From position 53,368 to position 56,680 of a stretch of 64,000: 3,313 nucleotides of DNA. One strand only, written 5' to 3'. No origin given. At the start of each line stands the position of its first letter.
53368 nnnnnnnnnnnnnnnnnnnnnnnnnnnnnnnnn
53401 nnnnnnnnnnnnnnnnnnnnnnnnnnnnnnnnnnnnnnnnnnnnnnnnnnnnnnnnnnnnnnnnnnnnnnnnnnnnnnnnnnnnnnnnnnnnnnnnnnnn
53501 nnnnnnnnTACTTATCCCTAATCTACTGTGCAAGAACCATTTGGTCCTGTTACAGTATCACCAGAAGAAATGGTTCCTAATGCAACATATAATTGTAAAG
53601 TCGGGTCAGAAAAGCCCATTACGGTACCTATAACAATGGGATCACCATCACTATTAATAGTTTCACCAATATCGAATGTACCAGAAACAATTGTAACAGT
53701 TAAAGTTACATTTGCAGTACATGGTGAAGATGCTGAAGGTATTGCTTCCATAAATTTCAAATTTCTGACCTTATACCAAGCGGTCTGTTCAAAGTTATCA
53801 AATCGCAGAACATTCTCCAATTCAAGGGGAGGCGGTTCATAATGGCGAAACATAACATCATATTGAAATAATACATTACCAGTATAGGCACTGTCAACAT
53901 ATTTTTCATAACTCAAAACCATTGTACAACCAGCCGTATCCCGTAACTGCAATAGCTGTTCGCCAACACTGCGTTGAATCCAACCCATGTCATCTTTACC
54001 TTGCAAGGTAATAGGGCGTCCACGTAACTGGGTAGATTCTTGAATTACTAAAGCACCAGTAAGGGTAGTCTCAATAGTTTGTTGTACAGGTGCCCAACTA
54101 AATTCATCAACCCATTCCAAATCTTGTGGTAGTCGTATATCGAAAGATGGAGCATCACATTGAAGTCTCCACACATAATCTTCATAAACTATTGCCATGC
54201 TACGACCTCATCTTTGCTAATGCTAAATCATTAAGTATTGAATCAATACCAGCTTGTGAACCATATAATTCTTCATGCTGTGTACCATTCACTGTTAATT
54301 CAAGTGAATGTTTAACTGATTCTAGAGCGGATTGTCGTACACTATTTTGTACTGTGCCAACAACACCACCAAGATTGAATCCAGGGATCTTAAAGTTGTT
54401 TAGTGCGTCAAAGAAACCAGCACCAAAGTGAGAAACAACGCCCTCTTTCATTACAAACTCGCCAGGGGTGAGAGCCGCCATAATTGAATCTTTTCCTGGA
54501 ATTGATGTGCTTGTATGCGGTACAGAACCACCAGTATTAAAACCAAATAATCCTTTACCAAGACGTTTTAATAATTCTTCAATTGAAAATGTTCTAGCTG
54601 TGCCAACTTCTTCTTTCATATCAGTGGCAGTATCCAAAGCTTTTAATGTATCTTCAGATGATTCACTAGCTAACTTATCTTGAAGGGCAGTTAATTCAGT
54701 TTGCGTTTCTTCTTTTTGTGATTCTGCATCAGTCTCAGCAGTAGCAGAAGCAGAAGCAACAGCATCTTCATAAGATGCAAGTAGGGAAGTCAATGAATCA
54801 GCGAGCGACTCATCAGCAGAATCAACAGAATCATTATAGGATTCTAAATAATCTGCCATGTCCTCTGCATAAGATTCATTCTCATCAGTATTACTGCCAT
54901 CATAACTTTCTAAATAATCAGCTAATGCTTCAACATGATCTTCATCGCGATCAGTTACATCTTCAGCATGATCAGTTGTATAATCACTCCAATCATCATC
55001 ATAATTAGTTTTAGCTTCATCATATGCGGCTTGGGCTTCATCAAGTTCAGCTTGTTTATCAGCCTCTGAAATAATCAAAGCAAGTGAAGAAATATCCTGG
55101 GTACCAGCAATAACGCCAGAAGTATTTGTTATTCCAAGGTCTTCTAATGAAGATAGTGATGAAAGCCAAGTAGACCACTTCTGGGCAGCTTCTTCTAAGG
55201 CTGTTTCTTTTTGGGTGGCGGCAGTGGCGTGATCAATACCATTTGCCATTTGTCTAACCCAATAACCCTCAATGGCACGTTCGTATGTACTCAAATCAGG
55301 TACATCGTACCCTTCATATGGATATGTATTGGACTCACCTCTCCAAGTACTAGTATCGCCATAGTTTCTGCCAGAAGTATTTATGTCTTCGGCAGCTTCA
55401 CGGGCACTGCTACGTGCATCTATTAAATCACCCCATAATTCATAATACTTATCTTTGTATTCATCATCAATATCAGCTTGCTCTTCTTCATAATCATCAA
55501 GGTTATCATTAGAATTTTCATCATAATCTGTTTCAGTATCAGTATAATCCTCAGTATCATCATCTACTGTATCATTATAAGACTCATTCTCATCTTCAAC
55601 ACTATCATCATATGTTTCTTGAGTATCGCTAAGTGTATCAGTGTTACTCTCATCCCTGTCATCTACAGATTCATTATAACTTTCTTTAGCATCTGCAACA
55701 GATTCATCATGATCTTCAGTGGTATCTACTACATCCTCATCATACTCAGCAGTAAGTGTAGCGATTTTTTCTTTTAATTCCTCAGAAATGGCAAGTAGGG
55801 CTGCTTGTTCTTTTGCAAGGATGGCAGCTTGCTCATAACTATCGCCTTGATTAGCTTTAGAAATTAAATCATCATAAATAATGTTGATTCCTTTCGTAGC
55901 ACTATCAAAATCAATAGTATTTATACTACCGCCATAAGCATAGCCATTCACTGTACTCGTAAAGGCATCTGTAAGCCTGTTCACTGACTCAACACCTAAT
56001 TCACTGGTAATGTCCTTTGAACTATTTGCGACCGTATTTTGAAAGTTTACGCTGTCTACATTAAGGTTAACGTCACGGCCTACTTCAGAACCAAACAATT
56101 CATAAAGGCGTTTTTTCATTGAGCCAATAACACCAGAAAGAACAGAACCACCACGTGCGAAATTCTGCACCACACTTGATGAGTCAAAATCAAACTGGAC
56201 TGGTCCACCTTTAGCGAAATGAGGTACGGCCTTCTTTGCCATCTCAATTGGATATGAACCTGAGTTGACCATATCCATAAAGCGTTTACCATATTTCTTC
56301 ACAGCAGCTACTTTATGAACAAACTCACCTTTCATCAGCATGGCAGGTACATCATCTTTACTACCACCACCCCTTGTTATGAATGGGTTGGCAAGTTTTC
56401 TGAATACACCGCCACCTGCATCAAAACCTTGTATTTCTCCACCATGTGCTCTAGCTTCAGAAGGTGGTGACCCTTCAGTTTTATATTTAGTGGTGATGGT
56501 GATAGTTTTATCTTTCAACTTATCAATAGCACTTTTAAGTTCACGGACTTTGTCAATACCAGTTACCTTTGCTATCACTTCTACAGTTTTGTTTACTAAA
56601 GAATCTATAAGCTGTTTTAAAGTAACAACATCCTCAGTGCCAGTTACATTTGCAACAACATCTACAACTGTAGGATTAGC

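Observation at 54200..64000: Exceptionally long tape measure gene (over 3266 codons in-window, 5' end beyond the edge) with an extreme acidic low-complexity domain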

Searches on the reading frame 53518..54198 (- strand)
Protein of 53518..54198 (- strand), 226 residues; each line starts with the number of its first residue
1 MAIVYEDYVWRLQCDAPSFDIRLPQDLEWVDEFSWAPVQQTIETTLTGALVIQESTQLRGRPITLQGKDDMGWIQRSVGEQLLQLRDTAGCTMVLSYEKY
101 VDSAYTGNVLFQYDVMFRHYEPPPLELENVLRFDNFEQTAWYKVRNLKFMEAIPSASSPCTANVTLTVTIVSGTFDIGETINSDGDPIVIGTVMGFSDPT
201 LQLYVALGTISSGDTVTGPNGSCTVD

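Call 14: find_encoding_contigs(protein=window:53518-54198:-, flank=10000, max_places=4)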
Protein window:53518-54198:- (226 aa): no gene with exactly this product is on record in the collection.

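Call 32: search_protein_families(library=phrogs, proteins=[window:53518-54198:-], max_evalue=0.001)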
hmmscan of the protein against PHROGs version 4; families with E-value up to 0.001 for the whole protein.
window:53518-54198:- (226 aa): 1 family
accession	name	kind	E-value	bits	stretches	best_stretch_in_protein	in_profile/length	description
phrog_4408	-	unknown function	3.2e-30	105.6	1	20-151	8-127/128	-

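Call 33: search_protein_families(library=pfam, proteins=[window:53518-54198:-], max_evalue=0.01)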
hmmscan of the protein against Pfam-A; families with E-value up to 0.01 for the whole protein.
window:53518-54198:- (226 aa): 0 families

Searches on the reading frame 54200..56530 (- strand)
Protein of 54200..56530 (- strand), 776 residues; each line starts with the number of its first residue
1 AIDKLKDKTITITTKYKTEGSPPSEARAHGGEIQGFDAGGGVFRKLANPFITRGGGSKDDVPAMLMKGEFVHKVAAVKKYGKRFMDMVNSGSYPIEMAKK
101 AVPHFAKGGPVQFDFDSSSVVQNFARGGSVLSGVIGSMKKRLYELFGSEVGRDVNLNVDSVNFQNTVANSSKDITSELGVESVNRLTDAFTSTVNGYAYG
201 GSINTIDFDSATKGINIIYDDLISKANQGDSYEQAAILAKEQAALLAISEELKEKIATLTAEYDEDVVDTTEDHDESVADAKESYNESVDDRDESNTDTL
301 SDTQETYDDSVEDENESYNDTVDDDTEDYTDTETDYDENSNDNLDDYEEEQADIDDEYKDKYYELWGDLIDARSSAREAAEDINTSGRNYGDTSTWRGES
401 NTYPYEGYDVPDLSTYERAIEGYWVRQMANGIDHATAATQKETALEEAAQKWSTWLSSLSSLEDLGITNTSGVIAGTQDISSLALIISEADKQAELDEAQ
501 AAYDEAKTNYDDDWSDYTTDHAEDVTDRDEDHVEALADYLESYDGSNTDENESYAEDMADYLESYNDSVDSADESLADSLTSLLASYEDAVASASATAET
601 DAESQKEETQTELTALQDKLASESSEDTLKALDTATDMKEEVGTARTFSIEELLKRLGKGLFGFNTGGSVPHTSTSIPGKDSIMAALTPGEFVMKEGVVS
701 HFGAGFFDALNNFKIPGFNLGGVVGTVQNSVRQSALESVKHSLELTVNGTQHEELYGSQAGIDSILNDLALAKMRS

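Call 30: search_dna_similar(query=window:54200-56350:-, collection=phages, mode=protein, max_rows=25, max_evalue=0.001)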
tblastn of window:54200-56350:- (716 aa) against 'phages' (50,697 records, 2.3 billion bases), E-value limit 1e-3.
Records with a match: 32; places in all: 32; records where one place covers at least 80% of the query: 0.
Best place of each record, by identity: <60% 32.
By first word of the organism name: Vibrio 32.
By host as written in the record: Vibrio parahaemolyticus 5; - 4; Vibrio alginolyticus 4; Vibrio splendidus 2; Vibrio harveyi KCTC12724 2; Vibrio harveyi BYK0632 2; Vibrio sp. SWAT-3 2; Vibrio harveyi 1; and 10 more.
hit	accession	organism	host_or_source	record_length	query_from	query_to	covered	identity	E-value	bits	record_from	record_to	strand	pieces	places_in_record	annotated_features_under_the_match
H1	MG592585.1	Vibrio phage 1.215.A._10N.222.54.F7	Vibrio splendidus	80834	1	87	12%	33.7%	1e-6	58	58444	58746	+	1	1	TMhelix containing protein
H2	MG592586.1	Vibrio phage 1.215.B._10N.222.54.F7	Vibrio splendidus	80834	1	87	12%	33.7%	1e-6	58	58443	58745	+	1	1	TMhelix containing protein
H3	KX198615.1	Vibrio phage vB_VhaS-a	Vibrio harveyi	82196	1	69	10%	39.7%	2e-5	54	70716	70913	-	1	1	hypothetical protein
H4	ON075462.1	Vibrio phage V-YDF132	Vibrio harveyi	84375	1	51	7%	49.1%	3e-7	60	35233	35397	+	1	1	tail tape measure protein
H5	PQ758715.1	Vibrio phage vB_VibS_KarBoss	Vibrio campbellii S20TG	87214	1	51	7%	49.1%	2e-6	58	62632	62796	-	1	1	hypothetical protein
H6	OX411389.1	Vibrio phage vB_VpaS_sm030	-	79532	1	51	7%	46.4%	1e-5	55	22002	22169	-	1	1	tail length tape measure protein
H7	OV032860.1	Vibrio phage vB_VpaS_sm030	-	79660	1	51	7%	46.4%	1e-5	55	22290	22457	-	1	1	tail length tape measure protein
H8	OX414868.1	Vibrio phage vB_VpaS_sm030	-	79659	1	51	7%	46.4%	1e-5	55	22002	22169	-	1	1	tail length tape measure protein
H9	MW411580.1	Vibrio phage vB_VpaS_VP-RY-9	Vibrio parahaemolyticus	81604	1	51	7%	46.4%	1e-5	55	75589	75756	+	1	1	tail tape measure protein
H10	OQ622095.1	Vibrio phage 13VO501A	Vibrio owensii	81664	1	51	7%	46.4%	1e-5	55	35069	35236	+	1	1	hypothetical protein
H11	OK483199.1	Vibrio phage vB_ValS_VA-RY-4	Vibrio alginolyticus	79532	1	51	7%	46.4%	1e-5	55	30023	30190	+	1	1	tail tape measure protein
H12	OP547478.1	Vibrio phage 29Fa.3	Vibrio parahaemolyticus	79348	1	51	7%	46.4%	2e-5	54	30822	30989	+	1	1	tail length tape measure protein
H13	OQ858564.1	Vibrio phage CAU_VPP01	Vibrio parahaemolyticus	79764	1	51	7%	46.4%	2e-5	54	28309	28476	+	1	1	tail length tape measure protein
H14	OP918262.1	Vibrio phage LV6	Vibrio harveyi LV6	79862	1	56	8%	41.7%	2e-5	55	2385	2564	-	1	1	tail tape measure protein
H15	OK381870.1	Vibrio phage D4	Vibrio harveyi strain VH2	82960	1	51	7%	45.5%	5e-7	59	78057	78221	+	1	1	tail length tape measure protein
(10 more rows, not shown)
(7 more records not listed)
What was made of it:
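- The closest isolated phages carrying the motif infect marine Vibrio (call 30), so the setting is probably cation-rich.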

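Call 34: get_annotated_region(hit=H4, flank=9000)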
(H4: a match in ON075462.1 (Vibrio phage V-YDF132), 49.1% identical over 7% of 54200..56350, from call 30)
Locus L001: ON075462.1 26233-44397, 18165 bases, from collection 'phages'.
description: Vibrio phage V-YDF132, complete genome.
organism: Vibrio phage V-YDF132 (NCBI taxid 2932862)
taxonomy: Viruses; Duplodnaviria; Heunggongvirae; Uroviricota; Caudoviricetes
host: Vibrio harveyi; source: -; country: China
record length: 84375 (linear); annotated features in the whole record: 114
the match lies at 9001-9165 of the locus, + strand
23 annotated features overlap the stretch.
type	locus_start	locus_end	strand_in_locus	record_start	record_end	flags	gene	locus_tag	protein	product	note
CDS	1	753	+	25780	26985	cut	-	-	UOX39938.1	transport and binding protein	-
CDS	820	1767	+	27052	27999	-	-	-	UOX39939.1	major capsid protein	-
CDS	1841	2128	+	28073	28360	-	-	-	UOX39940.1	hypothetical protein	-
CDS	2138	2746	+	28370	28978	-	-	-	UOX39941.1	head completion adaptor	-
CDS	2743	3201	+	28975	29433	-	-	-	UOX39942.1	neck protein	-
CDS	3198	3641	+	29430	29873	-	-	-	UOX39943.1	tail-completion protein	-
CDS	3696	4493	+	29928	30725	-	-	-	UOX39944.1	major tail protein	-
CDS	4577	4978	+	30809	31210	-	-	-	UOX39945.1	hypothetical protein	-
CDS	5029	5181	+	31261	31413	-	-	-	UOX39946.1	hypothetical protein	-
CDS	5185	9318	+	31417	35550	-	-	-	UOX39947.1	tail tape measure protein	-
CDS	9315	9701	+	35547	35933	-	-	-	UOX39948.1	hypothetical protein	-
CDS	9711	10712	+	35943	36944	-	-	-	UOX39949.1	hypothetical protein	-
CDS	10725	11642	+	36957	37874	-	-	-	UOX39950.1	hypothetical protein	-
CDS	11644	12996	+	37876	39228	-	-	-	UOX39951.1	LamG domain-containing protein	-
CDS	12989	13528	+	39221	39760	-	-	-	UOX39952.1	hypothetical protein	-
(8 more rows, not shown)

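Call 35: get_annotated_region(hit=H1, flank=9000)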
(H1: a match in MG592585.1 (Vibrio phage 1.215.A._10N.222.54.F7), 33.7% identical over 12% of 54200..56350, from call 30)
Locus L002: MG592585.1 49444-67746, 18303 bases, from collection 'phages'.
description: Vibrio phage 1.215.A._10N.222.54.F7, partial genome.
organism: Vibrio phage 1.215.A._10N.222.54.F7 (NCBI taxid 1881438)
taxonomy: Viruses; Duplodnaviria; Heunggongvirae; Uroviricota; Caudoviricetes
host: Vibrio splendidus; source: iron chloride precipitation of 0.2um-filtered seawater, resuspended in oxalate solution; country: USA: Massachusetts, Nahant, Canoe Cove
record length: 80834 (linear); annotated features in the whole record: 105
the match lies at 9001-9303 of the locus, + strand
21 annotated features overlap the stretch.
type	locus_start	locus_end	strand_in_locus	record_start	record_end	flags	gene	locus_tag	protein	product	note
CDS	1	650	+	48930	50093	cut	-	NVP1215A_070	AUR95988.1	hypothetical protein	NVP1215A_070; tara_best_match:OM-RGC.v1.003574676; cvp_best_match:NCBI_PEP_334898868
CDS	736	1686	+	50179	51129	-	-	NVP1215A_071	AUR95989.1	capsid family protein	NVP1215A_071; aclame_best_match:protein:proph:177356; tara_best_match:OM-RGC.v1.006318957; ...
CDS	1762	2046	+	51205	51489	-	-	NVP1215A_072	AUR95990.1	coil containing protein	NVP1215A_072; cvp_best_match:NCBI_PEP_334898870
CDS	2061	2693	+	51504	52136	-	-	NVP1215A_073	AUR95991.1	head completion adaptor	NVP1215A_073; tara_best_match:OM-RGC.v1.020726340; cvp_best_match:NCBI_PEP_334898871; VirFam ID:Head completion adaptor ...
CDS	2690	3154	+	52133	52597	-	-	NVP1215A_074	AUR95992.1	neck protein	NVP1215A_074; tara_best_match:OM-RGC.v1.024056480; cvp_best_match:NCBI_PEP_334898872; VirFam ID:Neck protein (Ne); Neck ...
CDS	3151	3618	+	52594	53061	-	-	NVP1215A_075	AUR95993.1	tail-completion protein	NVP1215A_075; tara_best_match:OM-RGC.v1.024182380; cvp_best_match:NCBI_PEP_334898873; VirFam ID:Tail-completion (Tc1); ...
CDS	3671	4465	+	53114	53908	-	-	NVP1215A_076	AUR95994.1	major tail protein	NVP1215A_076; tara_best_match:OM-RGC.v1.009422066; cvp_best_match:NCBI_PEP_334898874; InterPro:IPR016893; VirFam ...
CDS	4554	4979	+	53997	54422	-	-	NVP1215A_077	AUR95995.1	hypothetical protein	NVP1215A_077; tara_best_match:OM-RGC.v1.025179181; cvp_best_match:NCBI_PEP_334898875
CDS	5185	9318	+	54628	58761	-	-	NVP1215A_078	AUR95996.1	TMhelix containing protein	NVP1215A_078; tara_best_match:OM-RGC.v1.000051756; cvp_best_match:NCBI_PEP_334898877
CDS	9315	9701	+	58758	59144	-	-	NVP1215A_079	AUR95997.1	hypothetical protein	NVP1215A_079; tara_best_match:OM-RGC.v1.027316027; cvp_best_match:NCBI_PEP_334898878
CDS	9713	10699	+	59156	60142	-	-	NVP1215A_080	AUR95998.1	hypothetical protein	NVP1215A_080; tara_best_match:OM-RGC.v1.005844368; cvp_best_match:NCBI_PEP_334898879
CDS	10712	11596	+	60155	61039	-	-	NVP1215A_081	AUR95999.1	hypothetical protein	NVP1215A_081; tara_best_match:OM-RGC.v1.008688999; cvp_best_match:NCBI_PEP_334898880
CDS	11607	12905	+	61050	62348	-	-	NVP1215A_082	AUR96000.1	hypothetical protein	NVP1215A_082; tara_best_match:OM-RGC.v1.003284738; cvp_best_match:NCBI_PEP_334898881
CDS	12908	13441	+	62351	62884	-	-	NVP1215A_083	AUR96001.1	hypothetical protein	NVP1215A_083; cvp_best_match:NCBI_PEP_334898882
CDS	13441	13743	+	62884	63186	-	-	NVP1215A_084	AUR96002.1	hypothetical protein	NVP1215A_084; cvp_best_match:NCBI_PEP_334898883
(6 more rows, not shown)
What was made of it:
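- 55928..56455 (-): C-terminal module copy 1 (P0001 aa ~3125-3300): GG repeats, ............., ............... The single-copy form lies about 105 aa from the C-end of the 1377-aa TMPs of Vibrio phages (calls 30, 34, 35).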

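Call 36: find_homologous_proteins(query=window:54200-56530:-, max_evalue=0.001)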
Query window:54200-56530:- (776 aa): 5 proteins with E <= 0.001 among 8000 candidates.
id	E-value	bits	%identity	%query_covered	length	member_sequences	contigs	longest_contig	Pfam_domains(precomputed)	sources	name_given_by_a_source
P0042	1.1e-72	264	34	46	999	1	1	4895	-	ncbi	-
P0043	1.3e-45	175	35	49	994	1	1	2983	-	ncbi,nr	ncbi:MAG: hypothetical protein PHY48_17285, partial [Candidatus Cloacimonetes bacterium]|nr:hypothet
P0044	1.3e-30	125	31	37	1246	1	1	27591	-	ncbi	-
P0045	7.9e-9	53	34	12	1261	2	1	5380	-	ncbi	-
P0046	1.2e-8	52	53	9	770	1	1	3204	-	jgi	jgi:hypothetical protein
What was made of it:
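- Tried and rejected: A second homologue search with the C-terminal 776 aa returned only 5 proteins and missed known relatives, probably because low-complexity words filled the candidate list (call 36).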

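Call 61: predict_structure(alignment_id=A2)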
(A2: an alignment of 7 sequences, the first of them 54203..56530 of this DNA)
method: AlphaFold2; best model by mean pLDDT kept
length: 776 residues; sequences in the alignment: 7
mean_pLDDT: 53.4   pTM: 0.28
mean pLDDT of the five models: 53.4, 51.4, 45.3, 44.8, 44.7
residues with pLDDT >= 90: 0; 70-90: 194; 50-70: 191; < 50: 391
segments of 3 or more residues with pLDDT < 50: 1-82, 88-132, 148-162, 284-302, 380-414, 457-487, 575-580, 582-584, 622-741, 745-755, 770-776
pLDDT, mean of each block of 10 residues (from residue 1): 36 30 34 28 36 39 38 46 49 41 33 27 32 58 56 35 56 70 76 62 61 81 80 79 83 78 70 63 46 40 63 79 85 83 85 84 74 57 41 31 30 51 54 61 65 54 41 40 50 73 84 86 85 84 77 70 60 48 49 52 60 61 42 32 29 34 28 37 32 36 43 33 24 31 42 49 55 36
secondary structure, 60 per line:
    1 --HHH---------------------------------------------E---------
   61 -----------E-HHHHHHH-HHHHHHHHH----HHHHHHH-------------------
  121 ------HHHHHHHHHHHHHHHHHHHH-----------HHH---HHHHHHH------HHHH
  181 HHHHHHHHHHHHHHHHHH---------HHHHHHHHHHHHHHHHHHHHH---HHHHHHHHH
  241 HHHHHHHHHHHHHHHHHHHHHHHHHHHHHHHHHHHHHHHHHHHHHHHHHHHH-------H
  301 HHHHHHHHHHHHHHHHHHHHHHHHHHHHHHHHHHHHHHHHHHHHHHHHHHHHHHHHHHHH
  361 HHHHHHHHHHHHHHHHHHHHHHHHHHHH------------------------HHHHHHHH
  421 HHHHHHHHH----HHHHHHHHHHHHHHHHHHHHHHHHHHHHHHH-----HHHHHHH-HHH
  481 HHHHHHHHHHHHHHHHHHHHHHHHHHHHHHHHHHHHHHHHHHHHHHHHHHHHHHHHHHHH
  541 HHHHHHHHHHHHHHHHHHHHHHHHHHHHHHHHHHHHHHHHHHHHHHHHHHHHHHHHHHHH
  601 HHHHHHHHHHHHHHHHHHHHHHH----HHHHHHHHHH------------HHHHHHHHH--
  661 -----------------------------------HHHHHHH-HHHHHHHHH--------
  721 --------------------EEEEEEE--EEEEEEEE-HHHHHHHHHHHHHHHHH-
elements in order (helices of 4 or more, strands of 3 or more residues): H74-80 H82-90 H95-101 H127-146 H164-170 H177-198 H208-228 H232-292 H300-388 H413-429 H434-464 H470-476 H478-623 H628-637 H650-658 H696-702 H704-712 E741-747 E750-757 H759-775
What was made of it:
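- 54566..55927 (-): Domain between the two module copies (P0001 aa ~3301-3754): helical, 11-residue period, net charge about -103 to -105. AlphaFold2 helices at aa 232-292, 300-388 and 478-623 of the 776-aa model, pLDDT 70-86 in the blocks (call 61).
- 54203..54565 (-): C-terminal module copy 2 (aa ~3755-3875): FNTGG, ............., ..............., then a beta-hairpin plus helix ending ............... AlphaFold2 predicts strands at 741-757 and a helix at 759-775, at low pLDDT (call 61).
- On Tail tape measure protein, TP901 family: Long predicted helices in the C-terminal 776 aa (call 61).
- AlphaFold2 helices with pLDDT 70-86 (call 61). The two C-terminal modules themselves are not confidently modelled (call 61). 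AlphaFold2 confidence drops below 50 at aa 284-302 and 380-414 of the model (call 61). Predicted helices with pLDDT 70-86 across both blocks (call 61). The monomer model gives no reliable tertiary information (pTM 0.28, call 61).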

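Call 71: search_protein_representatives(alignment_id=A2)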
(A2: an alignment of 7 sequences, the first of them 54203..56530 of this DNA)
Query: 7 sequences, 774 profile positions. Proteins with E-value up to 0.001 (for the whole library): 12957; up to 1e-10: 3119; up to 1e-30: 143. The best 150 are listed.
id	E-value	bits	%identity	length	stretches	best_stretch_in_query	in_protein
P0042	1.5e-296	1002.6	-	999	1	3-774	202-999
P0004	2.5e-295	998.5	-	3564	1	3-774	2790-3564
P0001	2.6e-263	892.7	-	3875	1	4-774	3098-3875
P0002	4.6e-260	881.9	-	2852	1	1-774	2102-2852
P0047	4.0e-212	723.4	-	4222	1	2-773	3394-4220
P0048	1.6e-200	685.0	-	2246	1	3-774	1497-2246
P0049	3.0e-196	670.9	-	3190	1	4-774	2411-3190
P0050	2.7e-191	654.5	-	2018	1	5-773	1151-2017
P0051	2.3e-179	615.1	-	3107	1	8-774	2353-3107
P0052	1.8e-172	592.2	-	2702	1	4-773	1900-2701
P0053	2.9e-172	591.6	-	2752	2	4-771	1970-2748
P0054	5.4e-172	590.7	-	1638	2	12-773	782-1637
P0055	3.9e-171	587.9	-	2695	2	4-724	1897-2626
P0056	6.6e-163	560.6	-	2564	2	3-414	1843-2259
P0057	3.9e-161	554.8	-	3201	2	4-326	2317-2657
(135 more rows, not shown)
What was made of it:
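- On Dual C-terminal-module TMPs (uncurated group defined here): More than 25 cluster representatives align end to end with the 774-position profile (call 71).
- More than 25 independent cluster representatives align to the whole 774-position C-terminal profile as one stretch inside single proteins of 1638-4222 aa (call 71).
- Tried and rejected: The exhaustive profile search replaced it (call 71).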
